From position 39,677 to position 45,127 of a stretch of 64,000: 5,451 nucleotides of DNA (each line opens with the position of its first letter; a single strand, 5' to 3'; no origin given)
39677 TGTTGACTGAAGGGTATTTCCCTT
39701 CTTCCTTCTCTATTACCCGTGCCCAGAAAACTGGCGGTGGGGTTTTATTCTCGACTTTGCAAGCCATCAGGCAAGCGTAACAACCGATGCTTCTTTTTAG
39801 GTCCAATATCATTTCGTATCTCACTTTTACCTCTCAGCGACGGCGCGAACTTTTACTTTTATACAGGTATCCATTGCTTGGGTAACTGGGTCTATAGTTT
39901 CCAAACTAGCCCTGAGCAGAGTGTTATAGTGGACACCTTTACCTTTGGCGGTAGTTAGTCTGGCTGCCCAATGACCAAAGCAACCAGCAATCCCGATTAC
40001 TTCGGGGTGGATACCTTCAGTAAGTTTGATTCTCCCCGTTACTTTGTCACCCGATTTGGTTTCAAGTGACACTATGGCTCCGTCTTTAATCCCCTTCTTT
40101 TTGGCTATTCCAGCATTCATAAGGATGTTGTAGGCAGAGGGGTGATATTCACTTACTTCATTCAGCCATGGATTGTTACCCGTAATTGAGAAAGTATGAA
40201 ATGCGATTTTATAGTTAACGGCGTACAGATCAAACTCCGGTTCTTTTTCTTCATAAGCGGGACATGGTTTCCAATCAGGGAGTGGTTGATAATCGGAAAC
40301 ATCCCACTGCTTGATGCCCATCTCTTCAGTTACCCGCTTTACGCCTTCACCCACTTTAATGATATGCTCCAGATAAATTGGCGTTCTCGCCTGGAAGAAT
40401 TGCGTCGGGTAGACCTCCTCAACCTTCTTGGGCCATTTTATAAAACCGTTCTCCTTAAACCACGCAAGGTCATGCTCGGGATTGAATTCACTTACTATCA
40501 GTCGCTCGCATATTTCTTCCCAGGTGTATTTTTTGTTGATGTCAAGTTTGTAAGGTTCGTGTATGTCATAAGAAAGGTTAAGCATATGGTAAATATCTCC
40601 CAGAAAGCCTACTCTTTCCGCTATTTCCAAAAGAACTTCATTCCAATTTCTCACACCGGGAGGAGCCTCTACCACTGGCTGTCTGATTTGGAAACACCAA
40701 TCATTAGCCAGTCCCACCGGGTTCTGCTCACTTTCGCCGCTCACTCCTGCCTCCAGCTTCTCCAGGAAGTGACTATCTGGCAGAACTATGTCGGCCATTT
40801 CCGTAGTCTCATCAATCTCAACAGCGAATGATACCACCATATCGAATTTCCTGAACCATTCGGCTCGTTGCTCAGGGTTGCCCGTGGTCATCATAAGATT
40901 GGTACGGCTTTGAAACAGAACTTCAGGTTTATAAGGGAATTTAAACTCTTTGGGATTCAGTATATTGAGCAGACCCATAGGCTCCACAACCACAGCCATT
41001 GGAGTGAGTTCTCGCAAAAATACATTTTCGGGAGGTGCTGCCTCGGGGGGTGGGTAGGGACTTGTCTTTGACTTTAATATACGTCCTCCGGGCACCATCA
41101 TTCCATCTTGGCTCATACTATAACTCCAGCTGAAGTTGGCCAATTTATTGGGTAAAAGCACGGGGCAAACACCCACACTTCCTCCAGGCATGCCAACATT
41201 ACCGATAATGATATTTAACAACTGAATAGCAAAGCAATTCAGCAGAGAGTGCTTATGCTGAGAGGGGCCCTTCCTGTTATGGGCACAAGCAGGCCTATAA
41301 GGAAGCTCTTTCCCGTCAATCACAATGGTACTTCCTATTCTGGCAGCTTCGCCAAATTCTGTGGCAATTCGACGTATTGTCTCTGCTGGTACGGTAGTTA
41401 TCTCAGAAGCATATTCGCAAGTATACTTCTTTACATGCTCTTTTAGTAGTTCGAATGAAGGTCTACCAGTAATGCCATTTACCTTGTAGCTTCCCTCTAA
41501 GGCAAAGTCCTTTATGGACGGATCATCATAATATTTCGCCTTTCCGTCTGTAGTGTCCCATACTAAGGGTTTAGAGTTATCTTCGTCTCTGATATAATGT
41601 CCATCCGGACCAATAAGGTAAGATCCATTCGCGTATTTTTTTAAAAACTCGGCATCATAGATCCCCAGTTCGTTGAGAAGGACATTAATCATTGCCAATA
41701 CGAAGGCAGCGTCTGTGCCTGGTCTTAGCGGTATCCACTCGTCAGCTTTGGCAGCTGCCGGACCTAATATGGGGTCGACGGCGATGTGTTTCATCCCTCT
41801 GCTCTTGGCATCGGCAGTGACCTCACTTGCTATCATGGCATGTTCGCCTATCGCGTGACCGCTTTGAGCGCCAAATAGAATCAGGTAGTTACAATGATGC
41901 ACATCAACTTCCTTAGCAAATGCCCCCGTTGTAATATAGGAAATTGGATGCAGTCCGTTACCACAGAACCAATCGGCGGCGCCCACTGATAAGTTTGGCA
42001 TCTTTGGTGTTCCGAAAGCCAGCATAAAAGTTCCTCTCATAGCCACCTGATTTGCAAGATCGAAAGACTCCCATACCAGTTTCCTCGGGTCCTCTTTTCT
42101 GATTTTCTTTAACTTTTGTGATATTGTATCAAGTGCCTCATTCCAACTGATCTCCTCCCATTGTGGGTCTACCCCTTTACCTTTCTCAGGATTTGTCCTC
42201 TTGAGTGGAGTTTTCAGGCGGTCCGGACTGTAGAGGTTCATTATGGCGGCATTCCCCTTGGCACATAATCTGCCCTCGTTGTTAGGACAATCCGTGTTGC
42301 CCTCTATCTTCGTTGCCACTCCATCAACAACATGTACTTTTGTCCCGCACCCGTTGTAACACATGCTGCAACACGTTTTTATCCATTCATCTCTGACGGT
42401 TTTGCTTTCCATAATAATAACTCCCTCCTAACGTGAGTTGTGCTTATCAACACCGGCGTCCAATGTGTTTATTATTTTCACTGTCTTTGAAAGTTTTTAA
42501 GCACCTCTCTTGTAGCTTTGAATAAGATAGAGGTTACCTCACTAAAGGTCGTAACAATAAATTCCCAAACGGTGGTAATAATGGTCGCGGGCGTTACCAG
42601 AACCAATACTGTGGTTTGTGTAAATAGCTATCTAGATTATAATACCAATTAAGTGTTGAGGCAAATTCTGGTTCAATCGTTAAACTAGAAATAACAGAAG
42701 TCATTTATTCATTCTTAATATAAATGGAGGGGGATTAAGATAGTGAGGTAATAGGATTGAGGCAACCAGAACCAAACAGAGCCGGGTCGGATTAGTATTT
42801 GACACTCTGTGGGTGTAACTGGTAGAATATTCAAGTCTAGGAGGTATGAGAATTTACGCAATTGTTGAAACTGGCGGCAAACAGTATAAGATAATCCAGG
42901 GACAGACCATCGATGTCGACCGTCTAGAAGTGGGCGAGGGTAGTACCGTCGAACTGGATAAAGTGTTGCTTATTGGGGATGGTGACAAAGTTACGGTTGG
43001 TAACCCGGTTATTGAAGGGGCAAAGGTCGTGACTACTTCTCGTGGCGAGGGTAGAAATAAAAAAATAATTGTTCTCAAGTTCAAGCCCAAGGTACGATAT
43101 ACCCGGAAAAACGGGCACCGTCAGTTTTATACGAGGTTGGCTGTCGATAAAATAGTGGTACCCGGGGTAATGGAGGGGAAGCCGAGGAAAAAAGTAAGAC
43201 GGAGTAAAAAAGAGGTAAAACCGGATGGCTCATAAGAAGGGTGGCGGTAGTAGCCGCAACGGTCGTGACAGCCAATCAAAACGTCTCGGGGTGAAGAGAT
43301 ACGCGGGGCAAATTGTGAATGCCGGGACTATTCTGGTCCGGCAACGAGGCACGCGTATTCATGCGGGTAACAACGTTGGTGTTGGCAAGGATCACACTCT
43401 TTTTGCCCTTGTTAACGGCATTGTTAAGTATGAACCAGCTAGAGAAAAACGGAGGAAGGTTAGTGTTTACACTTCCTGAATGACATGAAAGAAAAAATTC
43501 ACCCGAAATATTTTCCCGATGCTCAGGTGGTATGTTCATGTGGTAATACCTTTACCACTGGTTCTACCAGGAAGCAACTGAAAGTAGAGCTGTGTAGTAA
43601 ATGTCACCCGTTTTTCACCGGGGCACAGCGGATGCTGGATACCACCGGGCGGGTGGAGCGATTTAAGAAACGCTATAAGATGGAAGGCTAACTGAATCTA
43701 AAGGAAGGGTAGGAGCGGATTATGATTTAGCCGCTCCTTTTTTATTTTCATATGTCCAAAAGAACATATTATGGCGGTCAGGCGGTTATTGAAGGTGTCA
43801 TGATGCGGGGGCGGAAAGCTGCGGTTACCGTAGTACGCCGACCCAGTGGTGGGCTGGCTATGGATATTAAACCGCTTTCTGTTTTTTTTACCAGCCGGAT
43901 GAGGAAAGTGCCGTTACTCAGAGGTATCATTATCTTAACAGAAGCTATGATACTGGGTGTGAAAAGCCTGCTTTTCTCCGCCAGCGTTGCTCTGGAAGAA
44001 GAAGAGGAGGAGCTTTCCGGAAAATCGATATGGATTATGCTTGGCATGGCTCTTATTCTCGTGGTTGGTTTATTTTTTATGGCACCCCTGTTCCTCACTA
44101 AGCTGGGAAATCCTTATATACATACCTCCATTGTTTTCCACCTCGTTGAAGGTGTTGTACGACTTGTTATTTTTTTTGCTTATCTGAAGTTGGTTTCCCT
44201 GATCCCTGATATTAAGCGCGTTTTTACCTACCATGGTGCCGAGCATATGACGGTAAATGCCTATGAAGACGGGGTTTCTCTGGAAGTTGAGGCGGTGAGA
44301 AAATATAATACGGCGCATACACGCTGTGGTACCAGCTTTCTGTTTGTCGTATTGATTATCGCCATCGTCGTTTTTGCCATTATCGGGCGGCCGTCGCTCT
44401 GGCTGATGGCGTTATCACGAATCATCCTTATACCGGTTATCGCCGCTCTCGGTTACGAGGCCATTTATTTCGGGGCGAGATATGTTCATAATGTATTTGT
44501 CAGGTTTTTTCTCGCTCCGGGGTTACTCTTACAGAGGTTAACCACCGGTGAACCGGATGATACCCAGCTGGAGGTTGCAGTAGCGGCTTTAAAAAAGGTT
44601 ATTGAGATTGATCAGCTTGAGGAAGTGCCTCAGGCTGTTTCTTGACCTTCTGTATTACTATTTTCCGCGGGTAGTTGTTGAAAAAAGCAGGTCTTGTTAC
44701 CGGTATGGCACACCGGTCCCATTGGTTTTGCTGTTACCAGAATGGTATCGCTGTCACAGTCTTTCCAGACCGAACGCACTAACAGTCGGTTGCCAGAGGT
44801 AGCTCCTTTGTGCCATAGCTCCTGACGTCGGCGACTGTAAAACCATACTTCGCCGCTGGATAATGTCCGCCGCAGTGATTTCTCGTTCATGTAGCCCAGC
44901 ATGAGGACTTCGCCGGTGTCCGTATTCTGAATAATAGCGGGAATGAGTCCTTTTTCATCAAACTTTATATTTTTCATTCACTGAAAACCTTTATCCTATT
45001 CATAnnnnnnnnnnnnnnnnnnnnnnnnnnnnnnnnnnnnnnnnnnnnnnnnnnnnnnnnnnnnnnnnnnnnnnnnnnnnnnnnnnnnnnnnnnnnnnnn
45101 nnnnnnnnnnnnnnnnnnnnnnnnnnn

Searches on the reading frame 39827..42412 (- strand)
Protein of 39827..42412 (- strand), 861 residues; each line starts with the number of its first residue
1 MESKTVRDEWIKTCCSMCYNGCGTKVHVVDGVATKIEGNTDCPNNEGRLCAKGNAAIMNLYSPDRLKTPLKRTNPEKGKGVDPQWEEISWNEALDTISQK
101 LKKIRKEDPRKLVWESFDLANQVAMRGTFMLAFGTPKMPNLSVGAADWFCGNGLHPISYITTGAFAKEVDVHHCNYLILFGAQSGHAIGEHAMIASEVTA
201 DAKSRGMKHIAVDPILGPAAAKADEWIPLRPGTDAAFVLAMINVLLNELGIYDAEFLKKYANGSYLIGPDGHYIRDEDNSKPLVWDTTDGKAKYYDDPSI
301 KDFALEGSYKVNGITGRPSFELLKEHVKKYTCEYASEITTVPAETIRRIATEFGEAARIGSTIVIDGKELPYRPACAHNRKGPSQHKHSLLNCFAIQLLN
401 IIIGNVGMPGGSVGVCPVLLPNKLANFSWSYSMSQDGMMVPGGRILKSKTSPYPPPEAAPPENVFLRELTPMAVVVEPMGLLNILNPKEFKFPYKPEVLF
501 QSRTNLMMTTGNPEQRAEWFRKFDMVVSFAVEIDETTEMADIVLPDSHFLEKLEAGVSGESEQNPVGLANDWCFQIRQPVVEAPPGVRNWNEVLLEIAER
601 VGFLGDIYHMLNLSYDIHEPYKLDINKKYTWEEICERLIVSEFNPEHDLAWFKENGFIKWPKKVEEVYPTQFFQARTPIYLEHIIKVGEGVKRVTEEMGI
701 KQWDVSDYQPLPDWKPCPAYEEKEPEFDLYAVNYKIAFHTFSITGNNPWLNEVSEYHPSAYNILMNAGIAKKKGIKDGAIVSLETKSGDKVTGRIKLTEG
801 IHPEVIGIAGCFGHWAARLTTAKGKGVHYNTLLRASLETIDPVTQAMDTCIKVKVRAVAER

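Call 20: search_protein_families(library=ncbifam, proteins=[window:39827-42412:-], max_evalue=1e-10)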
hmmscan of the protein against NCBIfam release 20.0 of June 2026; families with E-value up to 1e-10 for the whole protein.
window:39827-42412:- (861 aa): 18 families
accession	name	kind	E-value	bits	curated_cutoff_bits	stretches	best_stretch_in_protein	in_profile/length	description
NF012032.0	PRK15488.1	equivalog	1.6e-79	267.8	694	2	8-263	41-283/759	thiosulfate reductase PhsA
TIGR02166.1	dmsA_ynfE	subfamily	1.7e-48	165.3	777.7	1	9-417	43-402/794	DMSO/selenate family reductase complex A subunit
NF041714.1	arsenate_red_ArrA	equivalog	2.7e-48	164.7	1600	1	3-264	43-299/848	arsenate respiratory reductase molybdopterin-containing subunit ArrA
TIGR03479.1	DMSO_red_II_alp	subfamily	1.2e-46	159.3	984.75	1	13-411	61-463/913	molybdopterin-dependent oxidoreductase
NF041783.2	mnquin_red_QrcB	equivalog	5.5e-46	157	440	1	11-249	53-281/695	menaquinone reductase molybdopterin-binding-like subunit QrcB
TIGR01591.1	Fdh-alpha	equivalog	1.1e-45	155.9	666.25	1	13-262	1-239/672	formate dehydrogenase subunit alpha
TIGR01553.1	formate-DH-alph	equivalog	1.1e-37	129.4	814.2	2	168-413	216-440/1009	formate dehydrogenase-N subunit alpha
NF041513.1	formate_DH_Act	exception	1.5e-30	105.8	1400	2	8-108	40-134/1067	formate dehydrogenase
NF041884.1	selenate_YnfF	exception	5.9e-29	100.5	1650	1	5-263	40-301/798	selenate/tellurate reductase subunit YnfF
NF011566.1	PRK14990.1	exception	9.4e-29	100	1600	1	12-263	61-321/814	dimethylsulfoxide reductase subunit A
NF041885.1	selenate_YnfE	exception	2.4e-27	95.2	1675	1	12-263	50-308/805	selenate/tellurate reductase subunit YnfE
NF047855.1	AssmNtatRedNasC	equivalog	2.5e-24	85.6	1100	1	6-263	16-265/708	assimilatory nitrate reductase catalytic subunit NasC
TIGR00509.1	bisC_fam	subfamily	7.8e-24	83.9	1017.55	1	73-266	60-264/772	molybdopterin guanine dinucleotide-containing S/N-oxide reductase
NF010055.0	PRK13532.1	equivalog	7.6e-20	70.7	904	1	7-108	39-139/830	nitrate reductase catalytic subunit NapA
NF042978.1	EthbenzDh_ebdA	equivalog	5.4e-19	67.5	2000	1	32-352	109-435/977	ethylbenzene dehydrogenase subunit alpha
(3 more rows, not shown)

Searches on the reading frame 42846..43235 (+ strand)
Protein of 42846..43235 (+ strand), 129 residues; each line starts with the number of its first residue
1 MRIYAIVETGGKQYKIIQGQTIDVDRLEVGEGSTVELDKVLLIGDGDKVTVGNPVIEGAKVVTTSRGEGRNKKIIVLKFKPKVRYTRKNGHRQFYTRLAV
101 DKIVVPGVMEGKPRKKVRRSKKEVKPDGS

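Call 66: search_protein_families(library=pfam, proteins=[window:42846-43235:+], max_evalue=0.00001)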
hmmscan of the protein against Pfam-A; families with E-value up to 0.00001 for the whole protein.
window:42846-43235:+ (129 aa): 1 family
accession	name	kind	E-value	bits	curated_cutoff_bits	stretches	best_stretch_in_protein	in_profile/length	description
PF00829.26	Ribosomal_L21p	-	2e-33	115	27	1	4-103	2-99/99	Ribosomal prokaryotic L21 protein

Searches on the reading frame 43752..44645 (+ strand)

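Call 66: search_protein_families(library=pfam, proteins=[window:43752-44645:+], max_evalue=0.00001)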
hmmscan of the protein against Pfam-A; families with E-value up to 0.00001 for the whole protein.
window:43752-44645:+ (297 aa): 1 family
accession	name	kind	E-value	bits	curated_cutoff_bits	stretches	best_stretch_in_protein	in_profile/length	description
PF07136.16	DUF1385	-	1.7e-79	266.8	22.1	1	53-285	1-226/227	Protein of unknown function (DUF1385)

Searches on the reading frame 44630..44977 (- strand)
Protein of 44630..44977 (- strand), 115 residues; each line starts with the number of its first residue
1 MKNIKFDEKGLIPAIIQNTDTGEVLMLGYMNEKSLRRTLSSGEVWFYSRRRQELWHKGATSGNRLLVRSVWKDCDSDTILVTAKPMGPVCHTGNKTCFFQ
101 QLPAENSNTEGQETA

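Call 66: search_protein_families(library=pfam, proteins=[window:44630-44977:-], max_evalue=0.00001)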
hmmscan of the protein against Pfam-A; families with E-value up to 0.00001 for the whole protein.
window:44630-44977:- (115 aa): 1 family
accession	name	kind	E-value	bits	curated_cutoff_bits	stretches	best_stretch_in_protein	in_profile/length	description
PF01502.23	PRA-CH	-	1.5e-31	108.5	27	1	26-99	1-74/74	Phosphoribosyl-AMP cyclohydrolase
